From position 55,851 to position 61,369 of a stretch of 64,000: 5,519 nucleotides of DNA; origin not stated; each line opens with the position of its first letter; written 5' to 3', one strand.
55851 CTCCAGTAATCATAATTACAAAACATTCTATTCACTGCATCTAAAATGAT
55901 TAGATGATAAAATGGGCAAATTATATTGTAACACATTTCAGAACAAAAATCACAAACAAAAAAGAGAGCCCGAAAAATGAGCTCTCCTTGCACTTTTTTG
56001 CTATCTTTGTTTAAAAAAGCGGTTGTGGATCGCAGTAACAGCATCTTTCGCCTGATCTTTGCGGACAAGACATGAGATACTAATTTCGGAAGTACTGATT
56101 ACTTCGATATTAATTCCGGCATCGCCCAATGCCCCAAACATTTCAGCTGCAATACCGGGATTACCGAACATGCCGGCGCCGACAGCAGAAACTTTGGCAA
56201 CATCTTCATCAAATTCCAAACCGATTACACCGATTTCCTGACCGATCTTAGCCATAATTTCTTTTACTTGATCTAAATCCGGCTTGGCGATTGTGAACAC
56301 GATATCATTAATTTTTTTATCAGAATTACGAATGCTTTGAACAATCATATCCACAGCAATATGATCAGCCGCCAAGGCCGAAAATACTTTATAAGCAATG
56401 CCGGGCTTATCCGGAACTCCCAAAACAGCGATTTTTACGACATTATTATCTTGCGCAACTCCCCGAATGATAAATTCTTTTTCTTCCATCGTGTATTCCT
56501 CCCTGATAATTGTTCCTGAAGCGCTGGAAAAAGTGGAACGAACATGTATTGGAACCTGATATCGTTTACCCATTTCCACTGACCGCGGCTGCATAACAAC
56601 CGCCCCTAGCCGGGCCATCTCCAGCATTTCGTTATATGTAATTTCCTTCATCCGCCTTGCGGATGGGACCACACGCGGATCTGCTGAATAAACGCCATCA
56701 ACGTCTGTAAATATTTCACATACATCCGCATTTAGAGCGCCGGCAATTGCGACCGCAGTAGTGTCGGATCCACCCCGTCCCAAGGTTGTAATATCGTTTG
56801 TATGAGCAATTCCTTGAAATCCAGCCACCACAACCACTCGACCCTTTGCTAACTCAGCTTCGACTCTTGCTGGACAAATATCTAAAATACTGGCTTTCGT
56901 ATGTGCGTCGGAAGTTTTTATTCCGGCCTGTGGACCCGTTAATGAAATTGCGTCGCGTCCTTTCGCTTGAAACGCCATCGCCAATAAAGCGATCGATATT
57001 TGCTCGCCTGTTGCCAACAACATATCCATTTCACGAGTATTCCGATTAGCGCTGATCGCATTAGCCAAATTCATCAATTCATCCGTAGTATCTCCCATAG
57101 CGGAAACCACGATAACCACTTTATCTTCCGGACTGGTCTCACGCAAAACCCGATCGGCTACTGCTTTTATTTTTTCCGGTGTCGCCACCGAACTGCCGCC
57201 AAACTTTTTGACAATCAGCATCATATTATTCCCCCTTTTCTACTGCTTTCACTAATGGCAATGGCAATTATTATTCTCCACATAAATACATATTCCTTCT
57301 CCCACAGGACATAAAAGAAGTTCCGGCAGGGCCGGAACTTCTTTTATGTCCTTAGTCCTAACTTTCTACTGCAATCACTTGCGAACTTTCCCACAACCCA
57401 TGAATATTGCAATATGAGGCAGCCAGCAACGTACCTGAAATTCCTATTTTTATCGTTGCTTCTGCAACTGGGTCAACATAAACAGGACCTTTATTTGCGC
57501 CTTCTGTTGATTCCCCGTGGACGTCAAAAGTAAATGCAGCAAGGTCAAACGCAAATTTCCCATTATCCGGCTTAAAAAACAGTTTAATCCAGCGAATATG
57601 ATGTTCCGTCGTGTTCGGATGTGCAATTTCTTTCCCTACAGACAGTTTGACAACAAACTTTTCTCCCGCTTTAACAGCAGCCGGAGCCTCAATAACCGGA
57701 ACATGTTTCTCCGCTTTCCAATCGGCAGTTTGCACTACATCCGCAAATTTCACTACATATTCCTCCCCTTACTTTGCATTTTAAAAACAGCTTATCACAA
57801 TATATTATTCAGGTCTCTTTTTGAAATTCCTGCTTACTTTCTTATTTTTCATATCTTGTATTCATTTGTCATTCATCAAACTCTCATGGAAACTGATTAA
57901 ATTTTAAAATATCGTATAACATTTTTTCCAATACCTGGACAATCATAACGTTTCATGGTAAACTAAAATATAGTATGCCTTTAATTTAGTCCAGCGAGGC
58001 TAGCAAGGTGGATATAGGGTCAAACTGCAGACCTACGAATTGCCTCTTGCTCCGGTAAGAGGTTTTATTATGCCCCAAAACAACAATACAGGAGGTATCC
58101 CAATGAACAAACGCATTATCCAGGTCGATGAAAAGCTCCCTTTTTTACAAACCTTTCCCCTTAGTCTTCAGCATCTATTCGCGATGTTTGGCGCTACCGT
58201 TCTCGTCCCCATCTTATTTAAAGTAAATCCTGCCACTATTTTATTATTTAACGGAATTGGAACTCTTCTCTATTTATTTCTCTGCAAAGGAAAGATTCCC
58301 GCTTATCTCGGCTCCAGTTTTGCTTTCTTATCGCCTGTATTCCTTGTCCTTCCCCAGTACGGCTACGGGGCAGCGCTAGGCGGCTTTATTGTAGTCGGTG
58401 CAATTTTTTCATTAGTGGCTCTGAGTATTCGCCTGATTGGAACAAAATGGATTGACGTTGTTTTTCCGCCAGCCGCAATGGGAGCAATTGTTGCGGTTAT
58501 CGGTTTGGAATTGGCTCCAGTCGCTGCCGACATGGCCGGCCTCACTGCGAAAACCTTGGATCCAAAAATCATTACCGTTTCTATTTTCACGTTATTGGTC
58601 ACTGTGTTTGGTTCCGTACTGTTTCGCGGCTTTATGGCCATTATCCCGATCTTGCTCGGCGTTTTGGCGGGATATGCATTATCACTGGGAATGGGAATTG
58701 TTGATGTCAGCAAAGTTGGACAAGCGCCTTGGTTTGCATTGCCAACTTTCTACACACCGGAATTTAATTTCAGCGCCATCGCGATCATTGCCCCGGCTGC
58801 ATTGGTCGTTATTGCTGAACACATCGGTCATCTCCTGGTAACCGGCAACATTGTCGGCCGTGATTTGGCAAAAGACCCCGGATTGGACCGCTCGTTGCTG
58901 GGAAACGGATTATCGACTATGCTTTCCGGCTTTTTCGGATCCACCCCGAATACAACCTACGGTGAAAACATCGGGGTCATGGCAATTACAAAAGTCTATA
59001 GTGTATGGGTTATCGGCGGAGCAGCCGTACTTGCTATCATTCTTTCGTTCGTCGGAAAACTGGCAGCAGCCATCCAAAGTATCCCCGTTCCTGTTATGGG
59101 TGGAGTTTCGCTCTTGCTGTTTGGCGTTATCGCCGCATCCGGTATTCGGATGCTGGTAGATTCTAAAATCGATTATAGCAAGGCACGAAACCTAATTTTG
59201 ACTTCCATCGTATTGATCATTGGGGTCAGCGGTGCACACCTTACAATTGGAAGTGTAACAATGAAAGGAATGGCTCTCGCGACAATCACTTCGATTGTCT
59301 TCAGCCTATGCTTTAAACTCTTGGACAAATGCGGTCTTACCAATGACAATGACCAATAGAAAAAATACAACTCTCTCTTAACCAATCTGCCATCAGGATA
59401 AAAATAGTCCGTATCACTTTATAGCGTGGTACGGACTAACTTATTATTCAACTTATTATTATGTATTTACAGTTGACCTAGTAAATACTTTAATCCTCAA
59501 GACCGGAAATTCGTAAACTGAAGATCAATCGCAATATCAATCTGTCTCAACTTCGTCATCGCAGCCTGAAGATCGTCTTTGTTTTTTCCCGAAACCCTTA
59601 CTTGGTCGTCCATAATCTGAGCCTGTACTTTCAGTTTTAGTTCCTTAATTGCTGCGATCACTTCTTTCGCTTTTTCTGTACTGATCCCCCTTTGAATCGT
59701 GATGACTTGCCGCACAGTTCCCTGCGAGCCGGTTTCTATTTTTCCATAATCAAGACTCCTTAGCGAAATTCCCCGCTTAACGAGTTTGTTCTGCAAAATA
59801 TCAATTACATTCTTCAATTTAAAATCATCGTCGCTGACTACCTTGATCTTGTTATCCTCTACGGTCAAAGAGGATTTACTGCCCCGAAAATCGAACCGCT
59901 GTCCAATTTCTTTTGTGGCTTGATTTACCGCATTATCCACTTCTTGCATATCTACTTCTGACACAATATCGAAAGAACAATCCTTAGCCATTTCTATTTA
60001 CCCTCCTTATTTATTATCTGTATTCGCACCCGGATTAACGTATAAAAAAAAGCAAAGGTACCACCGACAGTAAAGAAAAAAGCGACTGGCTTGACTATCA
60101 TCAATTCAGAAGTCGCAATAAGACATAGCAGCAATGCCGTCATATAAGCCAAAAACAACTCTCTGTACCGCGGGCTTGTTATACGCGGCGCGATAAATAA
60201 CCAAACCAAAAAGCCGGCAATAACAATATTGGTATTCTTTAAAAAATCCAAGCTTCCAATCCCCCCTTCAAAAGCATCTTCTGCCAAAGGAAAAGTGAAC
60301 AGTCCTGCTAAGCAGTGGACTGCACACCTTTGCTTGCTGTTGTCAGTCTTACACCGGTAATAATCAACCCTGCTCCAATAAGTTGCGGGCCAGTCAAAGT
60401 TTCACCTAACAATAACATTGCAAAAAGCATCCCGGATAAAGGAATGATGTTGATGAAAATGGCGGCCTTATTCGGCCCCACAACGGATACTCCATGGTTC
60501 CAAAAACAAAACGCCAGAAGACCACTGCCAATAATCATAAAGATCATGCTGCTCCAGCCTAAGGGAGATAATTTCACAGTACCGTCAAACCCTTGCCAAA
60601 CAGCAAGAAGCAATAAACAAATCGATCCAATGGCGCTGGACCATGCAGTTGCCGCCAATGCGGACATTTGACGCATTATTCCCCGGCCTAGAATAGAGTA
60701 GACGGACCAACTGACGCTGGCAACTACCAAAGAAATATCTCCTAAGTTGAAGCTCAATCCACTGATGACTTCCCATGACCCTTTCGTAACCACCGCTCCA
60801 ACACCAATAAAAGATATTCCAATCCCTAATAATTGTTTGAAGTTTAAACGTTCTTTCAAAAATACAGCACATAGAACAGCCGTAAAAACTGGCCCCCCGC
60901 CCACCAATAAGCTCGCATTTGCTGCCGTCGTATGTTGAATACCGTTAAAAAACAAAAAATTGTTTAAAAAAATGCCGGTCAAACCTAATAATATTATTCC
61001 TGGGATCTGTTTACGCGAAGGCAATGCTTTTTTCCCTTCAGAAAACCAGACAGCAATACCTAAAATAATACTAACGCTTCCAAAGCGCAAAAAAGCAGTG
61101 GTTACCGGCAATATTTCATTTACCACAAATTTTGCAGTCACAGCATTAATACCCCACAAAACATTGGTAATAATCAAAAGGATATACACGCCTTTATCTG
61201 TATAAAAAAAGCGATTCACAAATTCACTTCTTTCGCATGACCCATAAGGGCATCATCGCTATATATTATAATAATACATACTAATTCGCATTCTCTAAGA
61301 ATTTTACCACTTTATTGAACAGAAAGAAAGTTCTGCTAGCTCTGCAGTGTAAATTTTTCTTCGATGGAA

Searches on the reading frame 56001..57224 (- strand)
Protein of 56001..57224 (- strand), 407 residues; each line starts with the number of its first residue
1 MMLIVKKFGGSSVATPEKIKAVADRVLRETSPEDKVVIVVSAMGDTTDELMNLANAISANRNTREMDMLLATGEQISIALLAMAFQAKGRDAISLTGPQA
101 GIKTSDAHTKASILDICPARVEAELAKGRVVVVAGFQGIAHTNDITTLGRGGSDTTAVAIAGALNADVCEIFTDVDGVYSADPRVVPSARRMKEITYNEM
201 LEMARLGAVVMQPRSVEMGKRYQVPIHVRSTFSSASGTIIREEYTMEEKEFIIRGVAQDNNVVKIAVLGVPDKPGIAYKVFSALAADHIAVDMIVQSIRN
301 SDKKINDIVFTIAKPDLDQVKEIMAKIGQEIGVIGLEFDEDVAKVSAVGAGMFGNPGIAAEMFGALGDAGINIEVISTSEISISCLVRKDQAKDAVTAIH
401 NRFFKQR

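Call 51: search_protein_families(library=pfam, proteins=[window:56001-57224:-], max_evalue=0.00001)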
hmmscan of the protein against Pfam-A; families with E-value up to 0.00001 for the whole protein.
window:56001-57224:- (407 aa): 4 families
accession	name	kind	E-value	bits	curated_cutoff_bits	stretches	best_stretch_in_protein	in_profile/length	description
PF00696.33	AA_kinase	-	6.8e-52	177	24.9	1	2-230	1-234/234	Amino acid kinase family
PF22468.2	ACT_9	-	1.6e-33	114.7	27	2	345-403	1-61/61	ACT domain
PF13840.12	ACT_7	-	9.7e-24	83.4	27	1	338-401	2-65/65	ACT domain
PF01842.31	ACT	-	5.2e-13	48.9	27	1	268-328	5-62/66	ACT domain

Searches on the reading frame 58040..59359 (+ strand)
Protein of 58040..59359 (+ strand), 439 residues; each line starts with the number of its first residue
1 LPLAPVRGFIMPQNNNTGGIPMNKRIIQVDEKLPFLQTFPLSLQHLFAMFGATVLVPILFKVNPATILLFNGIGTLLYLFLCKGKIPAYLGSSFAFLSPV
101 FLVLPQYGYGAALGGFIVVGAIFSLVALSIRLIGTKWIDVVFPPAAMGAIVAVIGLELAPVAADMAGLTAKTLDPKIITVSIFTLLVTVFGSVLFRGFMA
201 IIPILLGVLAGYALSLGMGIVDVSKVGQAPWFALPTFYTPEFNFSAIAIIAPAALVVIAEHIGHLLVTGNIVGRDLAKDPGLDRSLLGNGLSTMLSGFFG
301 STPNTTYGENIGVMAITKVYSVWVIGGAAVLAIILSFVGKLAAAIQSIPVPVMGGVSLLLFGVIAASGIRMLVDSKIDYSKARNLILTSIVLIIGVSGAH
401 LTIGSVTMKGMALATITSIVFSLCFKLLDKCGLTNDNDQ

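Call 51: search_protein_families(library=pfam, proteins=[window:58040-59359:+], max_evalue=0.00001)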
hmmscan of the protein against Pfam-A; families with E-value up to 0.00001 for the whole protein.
window:58040-59359:+ (439 aa): 1 family
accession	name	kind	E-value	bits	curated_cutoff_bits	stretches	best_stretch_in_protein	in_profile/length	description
PF00860.26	Xan_ur_permease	-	5.5e-101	338.5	27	1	37-400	2-385/389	Permease family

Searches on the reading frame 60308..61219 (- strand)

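Call 51: search_protein_families(library=pfam, proteins=[window:60308-61219:-], max_evalue=0.00001)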
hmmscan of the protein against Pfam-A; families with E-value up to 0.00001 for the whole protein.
window:60308-61219:- (303 aa): 2 families
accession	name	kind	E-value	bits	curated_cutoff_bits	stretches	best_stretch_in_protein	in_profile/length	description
PF00892.27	EamA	-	1e-50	172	28.2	2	12-144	4-134/135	EamA-like transporter family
PF06027.18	SLC35F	-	1.6e-07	31.6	21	1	23-270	20-270/299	Solute carrier family 35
